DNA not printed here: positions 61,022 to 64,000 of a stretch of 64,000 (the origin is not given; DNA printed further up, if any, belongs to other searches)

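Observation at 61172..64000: Unlisted open-ended SNF2 helicase ORF: probably the first gene of a defence locus (DISARM class-1-like) that runs off the window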

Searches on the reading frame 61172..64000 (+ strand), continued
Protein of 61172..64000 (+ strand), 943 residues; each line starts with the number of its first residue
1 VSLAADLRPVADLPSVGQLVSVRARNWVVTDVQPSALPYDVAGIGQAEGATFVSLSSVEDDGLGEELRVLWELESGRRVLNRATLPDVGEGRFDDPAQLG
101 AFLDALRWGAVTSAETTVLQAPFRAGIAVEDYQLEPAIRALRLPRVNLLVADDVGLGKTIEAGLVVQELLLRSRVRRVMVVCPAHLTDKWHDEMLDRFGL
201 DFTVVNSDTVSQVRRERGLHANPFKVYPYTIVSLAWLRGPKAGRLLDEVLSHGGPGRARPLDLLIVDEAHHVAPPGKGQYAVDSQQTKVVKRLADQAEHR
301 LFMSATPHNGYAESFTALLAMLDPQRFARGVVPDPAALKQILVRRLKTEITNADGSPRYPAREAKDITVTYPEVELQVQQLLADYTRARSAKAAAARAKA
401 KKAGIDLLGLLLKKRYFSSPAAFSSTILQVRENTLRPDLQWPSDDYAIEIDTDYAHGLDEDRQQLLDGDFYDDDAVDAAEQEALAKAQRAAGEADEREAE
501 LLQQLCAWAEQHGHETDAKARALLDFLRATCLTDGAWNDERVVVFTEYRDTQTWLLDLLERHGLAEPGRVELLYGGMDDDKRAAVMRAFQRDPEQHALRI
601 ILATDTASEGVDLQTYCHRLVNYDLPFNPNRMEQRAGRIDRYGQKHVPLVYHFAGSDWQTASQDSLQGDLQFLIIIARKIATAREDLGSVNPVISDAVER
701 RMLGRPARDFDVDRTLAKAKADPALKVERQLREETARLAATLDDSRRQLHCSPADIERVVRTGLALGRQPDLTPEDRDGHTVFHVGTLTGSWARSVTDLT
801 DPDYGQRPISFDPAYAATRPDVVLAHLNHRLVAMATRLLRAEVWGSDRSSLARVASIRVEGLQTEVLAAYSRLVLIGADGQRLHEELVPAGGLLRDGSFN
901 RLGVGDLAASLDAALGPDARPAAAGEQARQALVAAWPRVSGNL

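Call 28: search_protein_families(library=padloc, proteins=[L025:14799-16718:+, L025:16718-17482:+, L025:17485-19347:-, L025:19444-20157:-, L025:20210-20917:-], max_evalue=0.00001)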
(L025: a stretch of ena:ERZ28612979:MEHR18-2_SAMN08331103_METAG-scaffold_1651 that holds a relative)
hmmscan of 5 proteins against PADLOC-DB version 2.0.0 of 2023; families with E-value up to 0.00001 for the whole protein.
L025:14799-16718:+ (639 aa): 4 families
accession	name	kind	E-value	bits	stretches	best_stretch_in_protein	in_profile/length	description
PDLC02579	DrmB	-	5.2e-68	227.3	1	317-619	7-304/314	DrmB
PDLC02583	DrmB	-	2.1e-64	216.6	1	101-617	94-602/606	DrmB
PDLC02584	DrmB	-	2.3e-63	212.6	1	202-617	15-431/445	DrmB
PDLC02582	DrmB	-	3.4e-13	47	1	476-620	510-636/649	DrmB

L025:16718-17482:+ (254 aa): 23 families
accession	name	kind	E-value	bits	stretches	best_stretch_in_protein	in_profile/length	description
PDLC02588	DrmC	-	1.4e-48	163.8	1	16-252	15-250/256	DrmC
PDLC02585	DrmC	-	9.7e-47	157.6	1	6-250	3-249/253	DrmC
PDLC02607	DrmC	-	3.1e-38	129.6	1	7-241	6-249/265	DrmC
PDLC02606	DrmC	-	9e-38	127.8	1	77-251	2-179/182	DrmC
PDLC02605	DrmC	-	1.5e-34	117.8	1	7-250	8-264/270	DrmC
PDLC02602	DrmC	-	5.9e-34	115.7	1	52-234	50-237/381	DrmC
PDLC02595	DrmC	-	2.9e-33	113.7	1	44-253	49-266/269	DrmC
PDLC02597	DrmC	-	1.8e-23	81.6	1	85-230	73-220/242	DrmC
PDLC02589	DrmC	-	1.7e-22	77.9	1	17-251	16-259/264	DrmC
PDLC02612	DrmC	-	5.3e-22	76.5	1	10-253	3-232/235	DrmC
PDLC02608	DrmC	-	1.7e-21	74.7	1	94-242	2-148/162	DrmC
PDLC02616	DrmC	-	1.8e-21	74.8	1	88-240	60-210/224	DrmC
PDLC02614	DrmC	-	5.5e-17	60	1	94-235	6-141/153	DrmC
PDLC02587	DrmC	-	1.8e-16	57.9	2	193-230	203-240/267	DrmC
PDLC02592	DrmC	-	7.1e-14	50.1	1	93-232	77-212/234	DrmC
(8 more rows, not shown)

L025:17485-19347:- (620 aa): 26 families (the best 25 are shown)
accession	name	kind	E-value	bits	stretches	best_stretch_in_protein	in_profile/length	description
PDLC02693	Orf5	-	3.6e-78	261.9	1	11-605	2-542/543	Orf5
PDLC03655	mREase_IV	-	1.6e-57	193.4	2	198-606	208-626/629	Type IV methyl-directed restriction enzyme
PDLC04155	HEC-06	-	4.1e-53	178.7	1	2-605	6-558/562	-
PDLC04154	HEC-06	-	3.9e-46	155.9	2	173-606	168-565/569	-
PDLC04157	HEC-06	-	8.2e-46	154.7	1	67-605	51-555/558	-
PDLC02700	Orf5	-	6e-37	125.6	1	10-605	5-555/555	Orf5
PDLC02687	Orf5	-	6.3e-34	115.6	2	173-588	161-541/543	Orf5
PDLC02695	Orf5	-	2.6e-30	103.4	2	4-118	6-104/601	Orf5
PDLC02702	Orf5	-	7.4e-28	95.6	1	17-605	2-541/543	Orf5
PDLC02691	Orf5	-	4.4e-27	92.9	2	176-337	180-331/579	Orf5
PDLC02701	Orf5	-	2.6e-25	87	2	8-117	10-104/596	Orf5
PDLC02792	SspE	-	2.3e-15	54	2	18-124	24-121/771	SspE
PDLC02692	Orf5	-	1.7e-14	51.5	1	65-268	34-234/558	Orf5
PDLC02686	Orf5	-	6.2e-14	49.4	1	8-127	10-111/566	Orf5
PDLC02694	Orf5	-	7e-14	49.4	1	2-116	2-105/574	Orf5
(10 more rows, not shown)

L025:19444-20157:- (237 aa): 0 families

L025:20210-20917:- (235 aa): 4 families
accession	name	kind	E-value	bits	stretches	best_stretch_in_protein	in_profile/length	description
PDLC04161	HEC-07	-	4.7e-14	50.2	1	16-228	327-548/553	-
PDLC03912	NsnC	-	3.7e-08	31.6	1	90-229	180-311/316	-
PDLC03879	NsnC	-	2.7e-07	28.5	1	93-229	180-304/305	-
PDLC04158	HEC-07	-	7e-06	22.8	1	15-228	310-521/526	-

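Call 43: find_encoding_contigs(protein=P0006, flank=10000, max_places=1)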
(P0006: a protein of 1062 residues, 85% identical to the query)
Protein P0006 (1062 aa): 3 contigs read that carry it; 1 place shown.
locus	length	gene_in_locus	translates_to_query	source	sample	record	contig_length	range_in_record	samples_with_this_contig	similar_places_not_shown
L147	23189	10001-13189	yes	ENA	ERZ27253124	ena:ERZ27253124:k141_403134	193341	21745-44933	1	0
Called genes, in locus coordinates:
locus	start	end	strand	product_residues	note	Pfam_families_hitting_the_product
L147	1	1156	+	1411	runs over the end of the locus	PF11847:GT-C_AftD, PF22633:F5_F8_type_C_2 (faint), PF24607:CBM_AftD (weak), PF00754:F5_F8_type_C (weak), PF24607:CBM_AftD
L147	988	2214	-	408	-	PF01757:Acyl_transf_3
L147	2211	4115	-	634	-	-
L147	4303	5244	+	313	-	PF11271:PorA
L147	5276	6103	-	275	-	PF13489:Methyltransf_23 (weak), PF01209:Ubie_methyltran, PF03141:Methyltransf_29, PF08241:Methyltransf_11, PF08242:Methyltransf_12, PF13649:Methyltransf_25, PF13847:Methyltransf_31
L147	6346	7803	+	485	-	PF21710:Spt6_S1 (faint), PF00575:S1, PF23459:S1_RRP5, PF00575:S1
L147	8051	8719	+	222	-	-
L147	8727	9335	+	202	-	PF01121:CoaE, PF13238:AAA_18 (faint), PF13671:AAA_33 (weak)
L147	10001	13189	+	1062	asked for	PF00176:SNF2-rel_dom, PF00270:DEAD (faint), PF04851:ResIII (weak), PF00271:Helicase_C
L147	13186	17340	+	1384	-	PF07669:Eco57I, PF20473:MmeI_Mtase (weak), PF20466:MmeI_TRD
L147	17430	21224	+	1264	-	PF00271:Helicase_C (weak)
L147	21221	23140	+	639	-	PF09369:MZB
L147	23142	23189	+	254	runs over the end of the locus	PF13091:PLDc_2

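Call 44: find_encoding_contigs(protein=P0007, flank=10000, max_places=1)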
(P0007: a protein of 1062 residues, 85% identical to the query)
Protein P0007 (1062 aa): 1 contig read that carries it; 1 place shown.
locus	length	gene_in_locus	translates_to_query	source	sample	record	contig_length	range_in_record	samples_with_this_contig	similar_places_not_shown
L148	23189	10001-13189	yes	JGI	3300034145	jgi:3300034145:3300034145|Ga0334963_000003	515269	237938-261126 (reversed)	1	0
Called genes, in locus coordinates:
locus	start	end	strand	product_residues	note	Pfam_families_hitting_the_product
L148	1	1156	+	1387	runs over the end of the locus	PF11847:GT-C_AftD, PF22633:F5_F8_type_C_2 (faint), PF24607:CBM_AftD, PF00754:F5_F8_type_C (weak)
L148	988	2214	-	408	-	PF01757:Acyl_transf_3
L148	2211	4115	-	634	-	-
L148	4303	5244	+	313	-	PF11271:PorA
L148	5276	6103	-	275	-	PF13489:Methyltransf_23 (weak), PF01209:Ubie_methyltran, PF03141:Methyltransf_29, PF08241:Methyltransf_11, PF08242:Methyltransf_12, PF13649:Methyltransf_25, PF13847:Methyltransf_31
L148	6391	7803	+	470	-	PF00575:S1, PF21710:Spt6_S1 (faint), PF00575:S1, PF23459:S1_RRP5, PF00575:S1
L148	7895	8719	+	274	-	-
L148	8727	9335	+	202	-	PF01121:CoaE, PF13238:AAA_18 (faint), PF13671:AAA_33 (weak)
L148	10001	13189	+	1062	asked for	PF00176:SNF2-rel_dom, PF00270:DEAD (faint), PF04851:ResIII (weak), PF00271:Helicase_C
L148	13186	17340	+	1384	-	PF07669:Eco57I, PF20473:MmeI_Mtase (weak), PF20466:MmeI_TRD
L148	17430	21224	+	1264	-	PF00271:Helicase_C (weak)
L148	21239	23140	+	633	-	PF09369:MZB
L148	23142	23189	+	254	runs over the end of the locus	PF13091:PLDc_2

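Call 45: find_encoding_contigs(protein=P0275, flank=8000, max_places=1)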
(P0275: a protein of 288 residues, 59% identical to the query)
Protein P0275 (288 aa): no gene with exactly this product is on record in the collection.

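Call 46: find_encoding_contigs(protein=P0264, flank=8000, max_places=2)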
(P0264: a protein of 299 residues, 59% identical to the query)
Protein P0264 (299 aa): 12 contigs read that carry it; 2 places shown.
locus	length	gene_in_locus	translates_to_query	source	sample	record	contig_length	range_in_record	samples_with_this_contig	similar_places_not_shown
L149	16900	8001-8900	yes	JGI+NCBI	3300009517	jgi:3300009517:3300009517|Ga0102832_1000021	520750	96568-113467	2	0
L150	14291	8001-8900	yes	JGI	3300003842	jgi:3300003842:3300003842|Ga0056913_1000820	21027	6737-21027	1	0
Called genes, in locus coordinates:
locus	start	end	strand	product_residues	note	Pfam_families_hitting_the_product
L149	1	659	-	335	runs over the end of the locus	PF00004:AAA (weak), PF07726:AAA_3, PF07728:AAA_5, PF17863:AAA_lid_2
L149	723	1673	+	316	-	PF01933:CofD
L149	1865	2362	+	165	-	-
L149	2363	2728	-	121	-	PF13396:PLDc_N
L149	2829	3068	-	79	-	PF13396:PLDc_N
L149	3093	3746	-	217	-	-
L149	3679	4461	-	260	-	PF01996:F420_ligase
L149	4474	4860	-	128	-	-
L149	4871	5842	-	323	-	PF00296:Bac_luciferase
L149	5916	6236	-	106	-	-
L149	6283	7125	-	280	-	-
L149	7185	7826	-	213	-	PF02668:TauD (faint)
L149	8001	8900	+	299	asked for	PF08867:FRG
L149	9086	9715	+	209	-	-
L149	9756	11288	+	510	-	PF01946:Thi4 (weak), PF00070:Pyr_redox (faint), PF01266:DAO (faint), PF01494:FAD_binding_3, PF07992:Pyr_redox_2 (faint)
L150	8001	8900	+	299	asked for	PF08867:FRG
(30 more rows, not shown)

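Call 47: find_encoding_contigs(protein=P0244, flank=8000, max_places=1)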
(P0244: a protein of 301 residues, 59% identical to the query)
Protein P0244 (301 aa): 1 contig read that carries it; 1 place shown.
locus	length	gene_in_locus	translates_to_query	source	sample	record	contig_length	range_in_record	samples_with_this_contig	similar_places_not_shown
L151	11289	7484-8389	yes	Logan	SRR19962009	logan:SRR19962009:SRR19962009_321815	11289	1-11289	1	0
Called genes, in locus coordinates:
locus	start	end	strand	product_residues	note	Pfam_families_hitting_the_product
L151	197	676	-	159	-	-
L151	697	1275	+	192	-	-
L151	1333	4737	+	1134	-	PF13091:PLDc_2, PF00176:SNF2-rel_dom (weak), PF04851:ResIII (faint), PF00271:Helicase_C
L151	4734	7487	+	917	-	PF20465:MmeI_hel, PF20473:MmeI_Mtase, PF20466:MmeI_TRD, PF20467:MmeI_C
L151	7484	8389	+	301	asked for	PF08867:FRG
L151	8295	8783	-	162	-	-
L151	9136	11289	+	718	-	?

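Call 53: search_solved_structures(query=L025:10969-14802:+, max_evalue=0.00001)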
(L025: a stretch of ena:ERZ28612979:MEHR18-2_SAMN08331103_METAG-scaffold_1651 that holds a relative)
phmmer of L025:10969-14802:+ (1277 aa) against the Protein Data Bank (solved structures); distinct sequences matched with E-value up to 0.00001: 1.
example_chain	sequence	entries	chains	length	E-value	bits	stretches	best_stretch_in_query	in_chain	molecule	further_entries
7s9v_A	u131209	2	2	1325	3e-236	790.5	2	72-952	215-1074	DrmA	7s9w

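Call 54: search_solved_structures(query=P0001, max_evalue=1e-10)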
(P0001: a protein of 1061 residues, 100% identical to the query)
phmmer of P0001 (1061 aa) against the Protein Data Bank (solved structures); distinct sequences matched with E-value up to 1e-10: 5.
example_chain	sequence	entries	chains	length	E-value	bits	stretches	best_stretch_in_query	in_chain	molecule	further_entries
8so8_A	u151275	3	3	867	2.5e-29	105.4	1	143-327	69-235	RNA polymerase-associated protein RapA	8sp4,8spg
4s20_K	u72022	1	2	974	3.9e-29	104.8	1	143-327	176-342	RNA polymerase-associated protein RapA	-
6bog_A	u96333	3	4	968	4e-29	104.8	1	143-327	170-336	RNA polymerase-associated protein RapA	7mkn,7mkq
7m8e_F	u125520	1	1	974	4e-29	104.8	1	143-327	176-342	RNA polymerase-associated protein RapA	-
8t0l_F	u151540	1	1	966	2.4e-28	102.2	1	143-327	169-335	RNA polymerase-associated protein RapA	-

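Call 57: search_protein_families(library=pfam, proteins=[L025:17485-19347:-, L025:19444-20157:-, L025:20210-20917:-, L025:10001-10918:+], max_evalue=0.001)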
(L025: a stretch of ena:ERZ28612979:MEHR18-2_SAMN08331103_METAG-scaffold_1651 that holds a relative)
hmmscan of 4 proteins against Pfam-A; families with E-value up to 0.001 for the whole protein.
L025:17485-19347:- (620 aa): 2 families
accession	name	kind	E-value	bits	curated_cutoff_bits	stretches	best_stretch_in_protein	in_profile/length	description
PF03235.19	GmrSD_N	-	6.6e-29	101.9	33.2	1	8-246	1-199/199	GmrSD restriction endonuclease, N-terminal domain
PF07510.16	GmrSD_C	-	1.7e-25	89.9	23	1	449-599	1-137/138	GmrSD restriction endonucleases, C-terminal domain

L025:19444-20157:- (237 aa): 2 families
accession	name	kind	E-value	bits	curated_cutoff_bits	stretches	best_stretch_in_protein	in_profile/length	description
PF04480.18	DUF559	-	2.1e-25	89.2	20.6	1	10-113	3-106/109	Protein of unknown function (DUF559)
PF02318.22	FYVE_2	-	0.00018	22.1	27.2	1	124-214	21-107/118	FYVE-type zinc finger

L025:20210-20917:- (235 aa): 0 families

L025:10001-10918:+ (305 aa): 1 family
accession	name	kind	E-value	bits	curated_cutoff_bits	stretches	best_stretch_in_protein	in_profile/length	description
PF08867.16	FRG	-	8e-20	72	25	1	45-134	2-89/94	FRG domain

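Call 61: predict_structure(alignment_id=A1)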
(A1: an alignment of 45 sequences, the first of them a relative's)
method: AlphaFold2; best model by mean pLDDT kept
length: 305 residues; sequences in the alignment: 45
mean_pLDDT: 92.4   pTM: 0.90
mean pLDDT of the five models: 92.4, 91.6, 90.3, 90.3, 89.1
residues with pLDDT >= 90: 247; 70-90: 46; 50-70: 6; < 50: 6
segments of 3 or more residues with pLDDT < 50: 1-6
pLDDT, mean of each block of 10 residues (from residue 1): 47 96 98 96 94 97 96 97 96 89 94 97 98 93 98 96 94 93 95 86 96 88 95 94 96 92 98 98 93 82 69
secondary structure, 60 per line:
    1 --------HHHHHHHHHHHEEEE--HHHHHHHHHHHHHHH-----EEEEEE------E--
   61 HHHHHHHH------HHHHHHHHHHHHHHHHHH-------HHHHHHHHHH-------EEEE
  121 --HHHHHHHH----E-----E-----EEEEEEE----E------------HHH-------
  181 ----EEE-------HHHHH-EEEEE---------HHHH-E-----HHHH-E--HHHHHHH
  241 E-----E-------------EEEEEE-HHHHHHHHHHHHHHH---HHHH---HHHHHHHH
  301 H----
elements in order: H9-19 E20-23 H26-40 E46-51 H61-68 H75-92 H100-109 E117-120 H123-130 E147-153 E185-187 H195-199 E201-205 H215-218 H226-229 H234-240 E261-266 H268-282 H286-289 H293-301

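Call 63: fold_search(model_id=the predicted structure, library=pdb)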
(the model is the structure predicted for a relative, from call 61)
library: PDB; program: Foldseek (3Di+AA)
matches with E <= 10: 27; with E <= 0.001: 0
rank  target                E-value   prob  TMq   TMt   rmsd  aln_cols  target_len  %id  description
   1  8s2n_B                2.0e-02  0.66  0.18  0.38   7.1       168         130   12  Xenorhabdus bovienii Rhs toxin TreTu complex with TrxA and TriTu immunity protein (released 2024-12-04)
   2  4tlv_D                1.8e+00  0.05  0.16  0.09   7.5       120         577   10  CARDS TOXIN, NICKED (released 2015-04-08)
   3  4tlv_C                2.9e+00  0.04  0.16  0.09   7.4       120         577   10  CARDS TOXIN, NICKED (released 2015-04-08)
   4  4tlv_F                2.9e+00  0.03  0.16  0.09   8.6       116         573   14  CARDS TOXIN, NICKED (released 2015-04-08)
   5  4afz_A                3.7e+00  0.01  0.07  0.10  11.5        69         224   14  Human Chymase - Fynomer Complex (released 2012-07-11)
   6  8gae_D                4.8e+00  0.06  0.09  0.14   7.7        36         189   25  Hsp90 provides platform for CRaf dephosphorylation by PP5 (released 2023-04-26)
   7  6opo_A                6.5e+00  0.00  0.08  0.07  19.1       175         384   12  Symmetric model of CD4- and 17-bound B41 HIV-1 Env SOSIP in complex with DDM (released 2020-10-21)
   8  4k2y                  7.4e+00  0.01  0.08  0.10  11.5        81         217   12  Crystal Structure of Human Chymase in Complex with Fragment Inhibitor 6-chloro-1,3-dihydro-2H-indol-2-one (released 2013-05-29)
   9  7wqz_B                7.9e+00  0.00  0.08  0.10  17.5       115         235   10  Structure of Active-mutEP (released 2022-10-26)
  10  8gzc_B                8.4e+00  0.01  0.07  0.05  14.7       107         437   14  Crystal structure of EP300 HAT domain in complex with compound 10 (released 2023-01-11)
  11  7q4i_B                8.4e+00  0.01  0.09  0.09  11.6        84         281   12  Crystal structure of DmC1GalT1 in complex with UDP-Mn2+ and the APD-TGalNAc-RP (released 2022-04-13)
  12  5dm3_B                8.4e+00  0.00  0.10  0.09  16.1       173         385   10  Crystal Structure of Glutamine Synthetase from Chromohalobacter salexigens DSM 3043(Csal_0679, TARGET EFI-550015) with (released 2015-09-16)
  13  7h66                  8.4e+00  0.00  0.06  0.08  13.2        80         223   14  THE 1.13 A CRYSTAL STRUCTURE OF HUMAN CHYMASE IN COMPLEX WITH 3-hydroxy-4-methyl-2-[naphthalen-2-yl(phenyl)methyl]-4-phe (released 2025-03-05)
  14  1pjp_A                8.4e+00  0.00  0.06  0.08  14.1        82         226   11  THE 2.2 A CRYSTAL STRUCTURE OF HUMAN CHYMASE IN COMPLEX WITH SUCCINYL-ALA-ALA-PRO-PHE-CHLOROMETHYLKETONE (released 1999-03-02)
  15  5hzh                  8.4e+00  0.00  0.07  0.07  23.1       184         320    9  Crystal structure of photoinhibitable Rac1 containing C450A mutant LOV2 domain (released 2016-12-21)
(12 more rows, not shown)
